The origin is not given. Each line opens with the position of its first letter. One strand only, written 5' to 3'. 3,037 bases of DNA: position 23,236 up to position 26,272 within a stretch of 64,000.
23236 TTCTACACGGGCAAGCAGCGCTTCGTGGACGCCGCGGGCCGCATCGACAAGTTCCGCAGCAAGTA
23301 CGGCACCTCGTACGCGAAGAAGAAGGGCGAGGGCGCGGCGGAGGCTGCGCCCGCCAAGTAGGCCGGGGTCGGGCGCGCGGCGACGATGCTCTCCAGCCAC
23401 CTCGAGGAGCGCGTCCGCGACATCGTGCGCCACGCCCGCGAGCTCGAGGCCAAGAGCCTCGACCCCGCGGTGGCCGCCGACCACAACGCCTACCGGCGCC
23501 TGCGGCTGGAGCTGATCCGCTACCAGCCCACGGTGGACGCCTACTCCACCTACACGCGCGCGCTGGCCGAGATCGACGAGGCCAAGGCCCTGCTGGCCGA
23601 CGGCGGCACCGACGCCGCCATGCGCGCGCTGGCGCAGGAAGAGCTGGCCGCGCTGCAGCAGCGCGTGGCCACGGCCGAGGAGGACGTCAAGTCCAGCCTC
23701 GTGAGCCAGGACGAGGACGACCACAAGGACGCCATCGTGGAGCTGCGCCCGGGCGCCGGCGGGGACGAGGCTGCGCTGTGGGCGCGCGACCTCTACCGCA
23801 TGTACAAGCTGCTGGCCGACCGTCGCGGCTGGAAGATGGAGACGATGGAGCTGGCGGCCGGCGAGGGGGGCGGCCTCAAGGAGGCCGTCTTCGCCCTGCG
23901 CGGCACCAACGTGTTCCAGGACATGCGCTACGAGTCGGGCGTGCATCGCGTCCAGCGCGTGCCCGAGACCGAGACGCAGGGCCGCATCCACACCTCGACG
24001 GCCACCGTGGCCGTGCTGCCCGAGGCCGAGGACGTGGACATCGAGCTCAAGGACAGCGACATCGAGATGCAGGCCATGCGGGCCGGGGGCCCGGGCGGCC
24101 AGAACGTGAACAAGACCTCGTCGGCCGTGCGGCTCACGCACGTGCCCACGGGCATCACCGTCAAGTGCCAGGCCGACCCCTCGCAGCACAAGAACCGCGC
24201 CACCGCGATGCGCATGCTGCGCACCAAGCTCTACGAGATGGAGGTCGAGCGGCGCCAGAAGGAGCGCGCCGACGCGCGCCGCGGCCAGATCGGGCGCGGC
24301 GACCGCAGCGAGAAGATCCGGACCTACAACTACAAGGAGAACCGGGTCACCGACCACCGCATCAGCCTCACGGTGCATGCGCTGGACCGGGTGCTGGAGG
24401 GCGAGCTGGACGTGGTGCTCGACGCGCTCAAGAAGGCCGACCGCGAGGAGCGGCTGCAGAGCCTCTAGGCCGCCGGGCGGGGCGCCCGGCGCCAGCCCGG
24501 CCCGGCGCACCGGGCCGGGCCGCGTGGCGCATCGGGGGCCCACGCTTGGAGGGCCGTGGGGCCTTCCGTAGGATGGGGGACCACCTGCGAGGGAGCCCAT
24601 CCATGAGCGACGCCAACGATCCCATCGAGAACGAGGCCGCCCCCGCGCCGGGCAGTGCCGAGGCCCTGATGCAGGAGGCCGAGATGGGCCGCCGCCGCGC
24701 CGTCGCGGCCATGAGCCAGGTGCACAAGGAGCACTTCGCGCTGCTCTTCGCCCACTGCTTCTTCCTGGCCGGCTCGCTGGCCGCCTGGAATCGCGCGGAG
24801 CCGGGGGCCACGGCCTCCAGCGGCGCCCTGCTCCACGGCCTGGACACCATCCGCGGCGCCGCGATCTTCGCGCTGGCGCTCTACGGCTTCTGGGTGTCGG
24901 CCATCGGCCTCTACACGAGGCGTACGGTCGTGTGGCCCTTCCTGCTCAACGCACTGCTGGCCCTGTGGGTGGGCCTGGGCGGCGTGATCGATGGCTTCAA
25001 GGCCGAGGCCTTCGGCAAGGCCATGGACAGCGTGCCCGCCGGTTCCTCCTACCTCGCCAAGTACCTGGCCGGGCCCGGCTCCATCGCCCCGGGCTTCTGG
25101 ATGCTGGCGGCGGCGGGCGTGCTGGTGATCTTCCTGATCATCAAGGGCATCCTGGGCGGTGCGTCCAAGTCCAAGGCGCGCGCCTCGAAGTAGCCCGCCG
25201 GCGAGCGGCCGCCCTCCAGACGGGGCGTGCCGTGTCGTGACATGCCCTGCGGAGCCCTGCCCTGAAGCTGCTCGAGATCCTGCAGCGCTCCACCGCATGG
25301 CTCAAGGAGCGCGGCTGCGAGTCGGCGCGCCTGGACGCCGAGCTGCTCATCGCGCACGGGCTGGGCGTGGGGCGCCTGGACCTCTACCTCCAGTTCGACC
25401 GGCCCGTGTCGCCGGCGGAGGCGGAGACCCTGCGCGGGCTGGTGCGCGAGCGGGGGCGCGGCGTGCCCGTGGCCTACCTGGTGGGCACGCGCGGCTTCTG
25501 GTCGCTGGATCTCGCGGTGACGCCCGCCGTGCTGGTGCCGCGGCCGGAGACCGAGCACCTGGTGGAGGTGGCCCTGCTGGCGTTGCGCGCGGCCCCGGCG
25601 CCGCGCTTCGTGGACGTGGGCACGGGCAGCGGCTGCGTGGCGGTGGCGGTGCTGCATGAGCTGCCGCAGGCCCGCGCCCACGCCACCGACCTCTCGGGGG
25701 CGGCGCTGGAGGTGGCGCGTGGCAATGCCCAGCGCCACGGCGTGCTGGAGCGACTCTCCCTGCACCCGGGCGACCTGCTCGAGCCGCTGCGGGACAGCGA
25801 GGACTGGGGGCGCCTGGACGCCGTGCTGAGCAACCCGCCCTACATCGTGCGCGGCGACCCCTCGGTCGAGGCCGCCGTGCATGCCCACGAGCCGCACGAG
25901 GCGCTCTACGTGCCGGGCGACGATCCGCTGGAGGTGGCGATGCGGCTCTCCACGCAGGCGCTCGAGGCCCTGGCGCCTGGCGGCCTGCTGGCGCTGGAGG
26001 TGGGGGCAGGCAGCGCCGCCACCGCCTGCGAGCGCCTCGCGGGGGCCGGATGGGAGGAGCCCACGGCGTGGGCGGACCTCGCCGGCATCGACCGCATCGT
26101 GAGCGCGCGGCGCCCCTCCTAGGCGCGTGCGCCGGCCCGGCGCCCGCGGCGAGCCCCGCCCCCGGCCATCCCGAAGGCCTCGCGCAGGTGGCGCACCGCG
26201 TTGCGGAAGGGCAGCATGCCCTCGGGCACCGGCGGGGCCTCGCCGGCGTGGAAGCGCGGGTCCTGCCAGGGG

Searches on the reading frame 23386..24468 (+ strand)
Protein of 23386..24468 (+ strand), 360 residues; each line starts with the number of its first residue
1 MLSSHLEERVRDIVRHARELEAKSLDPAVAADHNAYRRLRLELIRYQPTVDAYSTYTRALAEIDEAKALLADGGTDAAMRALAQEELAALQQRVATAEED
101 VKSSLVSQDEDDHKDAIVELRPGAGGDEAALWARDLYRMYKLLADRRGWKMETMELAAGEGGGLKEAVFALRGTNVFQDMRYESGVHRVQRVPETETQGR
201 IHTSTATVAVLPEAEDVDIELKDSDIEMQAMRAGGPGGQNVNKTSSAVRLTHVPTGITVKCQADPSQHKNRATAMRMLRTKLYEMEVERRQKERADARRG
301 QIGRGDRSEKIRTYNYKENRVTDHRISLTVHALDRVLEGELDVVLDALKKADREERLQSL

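Call 22: search_protein_families(library=pfam, proteins=[window:23386-24468:+], max_evalue=0.001)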
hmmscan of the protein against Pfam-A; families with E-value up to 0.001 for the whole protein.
window:23386-24468:+ (360 aa): 2 families
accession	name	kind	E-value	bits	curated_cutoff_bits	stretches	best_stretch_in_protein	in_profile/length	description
PF03462.23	PCRF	-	5e-63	212.9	24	1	16-208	4-194/194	PCRF domain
PF00472.26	RF-1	-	5.4e-41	139.6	35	1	216-325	2-116/116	RF-1 domain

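Call 24: find_encoding_contigs(protein=window:23386-24468:+, flank=10000, max_places=4)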
Protein window:23386-24468:+ (360 aa): 15 contigs read that carry it; 4 places shown.
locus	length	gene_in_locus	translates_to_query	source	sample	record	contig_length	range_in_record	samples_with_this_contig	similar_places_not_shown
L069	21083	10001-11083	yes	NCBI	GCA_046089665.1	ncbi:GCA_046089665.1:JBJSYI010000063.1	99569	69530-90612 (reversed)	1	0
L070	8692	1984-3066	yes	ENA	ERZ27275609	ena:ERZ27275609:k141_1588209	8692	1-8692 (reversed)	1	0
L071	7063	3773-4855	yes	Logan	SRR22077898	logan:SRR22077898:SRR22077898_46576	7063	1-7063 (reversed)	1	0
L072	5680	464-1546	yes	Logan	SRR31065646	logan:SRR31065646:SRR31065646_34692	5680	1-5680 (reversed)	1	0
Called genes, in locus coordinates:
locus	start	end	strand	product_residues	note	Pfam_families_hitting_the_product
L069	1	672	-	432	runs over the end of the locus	PF01336:tRNA_anti-codon, PF00152:tRNA-synt_2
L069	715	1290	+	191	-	PF01330:RuvA_N, PF00633:HHH (faint), PF14520:HHH_5, PF07499:RuvA_C (weak)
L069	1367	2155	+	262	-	-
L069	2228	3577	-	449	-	PF13174:TPR_6 (faint), PF13428:TPR_14 (faint), PF13176:TPR_7 (faint), PF00515:TPR_1 (weak), PF07719:TPR_2 (weak), PF13432:TPR_16 (weak), PF14559:TPR_19 (weak), PF03118:RNA_pol_A_CTD, +3 more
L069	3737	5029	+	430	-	PF00275:EPSP_synthase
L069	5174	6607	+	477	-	PF02881:SRP54_N, PF00448:SRP54, PF01656:CbiA, PF13401:AAA_22 (weak), PF02978:SRP_SPB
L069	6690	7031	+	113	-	PF00886:Ribosomal_S16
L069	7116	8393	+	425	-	-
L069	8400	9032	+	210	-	PF02545:Maf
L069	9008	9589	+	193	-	-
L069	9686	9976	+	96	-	PF01197:Ribosomal_L31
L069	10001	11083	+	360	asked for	PF03462:PCRF, PF00472:RF-1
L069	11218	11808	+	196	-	-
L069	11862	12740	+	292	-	PF17827:PrmC_N, PF05175:MTS, PF06325:PrmA (weak), PF13847:Methyltransf_31 (weak), PF08242:Methyltransf_12 (faint), PF13649:Methyltransf_25 (weak)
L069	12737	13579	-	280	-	PF13507:GATase_5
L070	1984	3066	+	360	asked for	PF03462:PCRF, PF00472:RF-1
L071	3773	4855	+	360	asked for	PF03462:PCRF, PF00472:RF-1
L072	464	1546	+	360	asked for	PF03462:PCRF, PF00472:RF-1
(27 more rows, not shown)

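Call 25: find_related_loci(query=window:23386-24468:+, collection=genome_contigs, flank=500)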
Query window:23386-24468:+ (360 aa) in genome_contigs; peptide patterns used: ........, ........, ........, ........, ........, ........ (x = any residue, [..] = any of these).
599 stretches matched a pattern (row limit reached: there are more); 540 encode a relative of the query (tblastn E <= 1e-3); the best 80 are kept; 80 distinct loci.
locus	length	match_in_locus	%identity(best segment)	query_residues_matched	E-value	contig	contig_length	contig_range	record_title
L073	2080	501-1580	95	1-360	0e+0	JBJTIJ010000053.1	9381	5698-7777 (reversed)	MAG: Planctomycetia bacterium isolate samp_4313_concoct_675 samp_4313_205639, whole genome shotgun sequence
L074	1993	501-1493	52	26-357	1e-106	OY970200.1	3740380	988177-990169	MAG: uncultured Acidimicrobiia bacterium isolate MFD03066.bin.1.45 genome assembly, chromosome: 1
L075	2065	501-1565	48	2-357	2e-106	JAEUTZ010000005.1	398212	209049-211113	MAG: Cyclobacteriaceae bacterium isolate new MAG-342 k141_3066634, whole genome shotgun sequence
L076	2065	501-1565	48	2-357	5e-106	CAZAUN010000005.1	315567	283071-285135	MAG TPA_asm: uncultured Ohtaekwangia sp. isolate SRP329715_co2_6 genome assembly, contig: NODE_42_length_315567_cov_37.4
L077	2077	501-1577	49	1-360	4e-105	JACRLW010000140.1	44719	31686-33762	MAG: Planctomycetota bacterium isolate NC_groundwater_1891_Pr3_B-0.1um_70_9 SR2-18-B1_coassembly_665923, whole genome sh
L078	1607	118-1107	50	27-357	3e-106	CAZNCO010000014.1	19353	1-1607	MAG TPA_asm: uncultured Ohtaekwangia sp. isolate SRP093762_co1_48 genome assembly, contig: NODE_1698_length_19353_cov_7.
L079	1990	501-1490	49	27-357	3e-107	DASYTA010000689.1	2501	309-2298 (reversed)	MAG TPA_asm: Cyclobacteriaceae bacterium isolate SMAG_U4553 k141_1530348, whole genome shotgun sequence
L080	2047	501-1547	49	6-356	3e-103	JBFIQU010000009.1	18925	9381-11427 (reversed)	MAG: Acidimicrobiia bacterium isolate Mix_sand12.2021.10.Z.98 k141_1584011_length_18925_cov_14.0332, whole genome shotgu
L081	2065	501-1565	48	2-357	2e-103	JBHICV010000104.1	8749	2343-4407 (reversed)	MAG: Acidimicrobiia bacterium isolate Bea_3_bin.44 NODE_2136_length_8749_cov_6.165171, whole genome shotgun sequence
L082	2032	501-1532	50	2-348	2e-103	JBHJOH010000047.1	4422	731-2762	MAG: Acidimicrobiia bacterium isolate al_S2C1326_1 S2Ck119_1360510, whole genome shotgun sequence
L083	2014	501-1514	49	19-360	4e-103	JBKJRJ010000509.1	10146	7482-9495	MAG: Vicinamibacterales bacterium isolate ant_bin.531 k117_2723380, whole genome shotgun sequence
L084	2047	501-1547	47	8-357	4e-102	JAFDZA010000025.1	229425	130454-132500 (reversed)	MAG: Bacteroidetes bacterium isolate SZAS-70 LIN-426__25__length-229425, whole genome shotgun sequence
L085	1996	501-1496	48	25-357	4e-102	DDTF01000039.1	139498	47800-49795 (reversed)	MAG TPA_asm: Flammeovirgaceae bacterium UBA2371 UBA2371_contig_9391, whole genome shotgun sequence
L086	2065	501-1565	46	2-357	9e-102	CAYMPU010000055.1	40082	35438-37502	MAG TPA_asm: uncultured Ohtaekwangia sp. isolate binchicken_co200_323 genome assembly, contig: k141_1722026, whole genom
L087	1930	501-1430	53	47-357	2e-101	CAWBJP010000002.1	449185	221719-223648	MAG: uncultured Actinomycetes bacterium isolate MFD09206.bin.2.84 genome assembly, contig: contig_12374, whole genome sh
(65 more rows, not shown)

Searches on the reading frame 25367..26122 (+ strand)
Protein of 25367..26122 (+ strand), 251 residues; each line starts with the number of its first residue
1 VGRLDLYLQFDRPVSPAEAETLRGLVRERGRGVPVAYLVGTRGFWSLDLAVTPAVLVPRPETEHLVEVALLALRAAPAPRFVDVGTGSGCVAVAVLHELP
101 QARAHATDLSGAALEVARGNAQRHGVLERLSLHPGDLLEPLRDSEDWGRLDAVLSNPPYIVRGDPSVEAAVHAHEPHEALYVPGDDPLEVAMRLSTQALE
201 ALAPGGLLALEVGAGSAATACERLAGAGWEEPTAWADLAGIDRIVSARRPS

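Call 22: search_protein_families(library=pfam, proteins=[window:25367-26122:+], max_evalue=0.001)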
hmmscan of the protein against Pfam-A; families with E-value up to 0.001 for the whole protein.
window:25367-26122:+ (251 aa): 8 families
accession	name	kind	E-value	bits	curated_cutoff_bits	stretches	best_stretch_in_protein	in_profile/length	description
PF05175.20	MTS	-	2.7e-12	47.1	23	1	73-163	27-112/170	Methyltransferase small domain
PF17827.6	PrmC_N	-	6e-08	33.6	23.4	1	2-40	33-71/71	PrmC N-terminal domain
PF13649.12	Methyltransf_25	-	1.1e-07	32.8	27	1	82-167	2-82/97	Methyltransferase domain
PF06325.19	PrmA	-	3.1e-07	30.6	22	1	80-138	164-222/296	Ribosomal protein L11 methyltransferase (PrmA)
PF13847.12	Methyltransf_31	-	1.1e-06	28.9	27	1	80-168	6-82/145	Methyltransferase domain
PF08242.18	Methyltransf_12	-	3.7e-06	28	30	1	82-155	1-71/98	Methyltransferase domain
PF12847.13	Methyltransf_18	-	0.0003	21.3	27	1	79-145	16-82/151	Methyltransferase domain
PF08241.18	Methyltransf_11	-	0.00031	21.8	21.2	1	82-155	1-66/95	Methyltransferase domain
